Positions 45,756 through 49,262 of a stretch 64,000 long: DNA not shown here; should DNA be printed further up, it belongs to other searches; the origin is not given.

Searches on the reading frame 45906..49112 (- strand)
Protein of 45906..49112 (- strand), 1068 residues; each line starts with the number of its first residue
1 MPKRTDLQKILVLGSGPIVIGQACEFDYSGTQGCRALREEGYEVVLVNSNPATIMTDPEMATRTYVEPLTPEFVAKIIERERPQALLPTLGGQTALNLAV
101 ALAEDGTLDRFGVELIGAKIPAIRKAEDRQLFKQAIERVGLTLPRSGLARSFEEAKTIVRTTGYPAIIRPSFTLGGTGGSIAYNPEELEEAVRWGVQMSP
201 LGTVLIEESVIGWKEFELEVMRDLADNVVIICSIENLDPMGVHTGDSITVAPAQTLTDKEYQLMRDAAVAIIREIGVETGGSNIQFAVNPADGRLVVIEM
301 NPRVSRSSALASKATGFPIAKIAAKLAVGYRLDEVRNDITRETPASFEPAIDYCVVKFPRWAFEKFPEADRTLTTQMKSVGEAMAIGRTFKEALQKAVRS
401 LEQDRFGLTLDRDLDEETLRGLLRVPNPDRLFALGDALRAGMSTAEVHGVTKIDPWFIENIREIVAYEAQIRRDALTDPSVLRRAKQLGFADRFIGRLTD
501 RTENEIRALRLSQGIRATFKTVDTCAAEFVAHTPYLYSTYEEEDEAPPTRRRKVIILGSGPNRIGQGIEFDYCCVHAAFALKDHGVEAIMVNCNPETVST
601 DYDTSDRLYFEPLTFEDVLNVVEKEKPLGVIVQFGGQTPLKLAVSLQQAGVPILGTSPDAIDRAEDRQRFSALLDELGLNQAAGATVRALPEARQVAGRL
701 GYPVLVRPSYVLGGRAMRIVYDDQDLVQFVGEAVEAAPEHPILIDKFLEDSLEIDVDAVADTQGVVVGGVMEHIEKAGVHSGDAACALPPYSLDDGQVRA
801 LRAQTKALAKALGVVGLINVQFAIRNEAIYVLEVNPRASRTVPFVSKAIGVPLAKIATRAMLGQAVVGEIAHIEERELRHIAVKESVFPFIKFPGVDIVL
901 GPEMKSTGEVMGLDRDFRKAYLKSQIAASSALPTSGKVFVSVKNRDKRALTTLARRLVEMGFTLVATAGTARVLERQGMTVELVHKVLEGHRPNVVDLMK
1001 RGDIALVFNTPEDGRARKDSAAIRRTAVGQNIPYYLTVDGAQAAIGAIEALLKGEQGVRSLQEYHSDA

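Call 15: search_protein_families(library=pfam, proteins=[window:45906-49112:-], max_evalue=0.01)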
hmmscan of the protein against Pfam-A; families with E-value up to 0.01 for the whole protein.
window:45906-49112:- (1068 aa): 10 families
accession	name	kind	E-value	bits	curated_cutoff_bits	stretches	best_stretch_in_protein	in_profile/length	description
PF02786.22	CPSase_L_D2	-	6.7e-108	359.5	19.8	2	128-334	1-210/211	Carbamoyl-phosphate synthase L chain, ATP binding domain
PF25596.1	CPSase_L_D1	-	1e-101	335.5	27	2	551-662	2-117/118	Carbamoyl phosphate synthase preATP-grasp domain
PF02787.25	CPSase_L_D3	-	2.4e-25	88.8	26.6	1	423-499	3-80/80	Carbamoyl-phosphate synthetase large chain, oligomerisation domain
PF02142.27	MGS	-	9e-22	77.5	24.1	1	950-1035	2-93/94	MGS-like domain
PF02222.28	ATP-grasp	-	1.6e-15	57.6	27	2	674-838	3-163/179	ATP-grasp domain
PF07478.18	Dala_Dala_lig_C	-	1.8e-12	47.7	24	2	153-302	26-174/204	D-ala D-ala ligase C-terminus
PF15632.11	ATPgrasp_Ter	-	9.9e-11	42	29.1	1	800-868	48-115/131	ATP-grasp in the biosynthetic pathway with Ter operon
PF02655.19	ATP-grasp_3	-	2e-08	34.9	23.2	1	701-838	31-157/160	ATP-grasp domain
PF13535.11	ATP-grasp_4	-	2e-06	28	27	1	164-303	3-151/160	ATP-grasp domain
PF01071.24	GARS_A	-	0.00012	22.4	27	0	130-264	4-146/194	Phosphoribosylglycinamide synthetase, ATP-grasp (A) domain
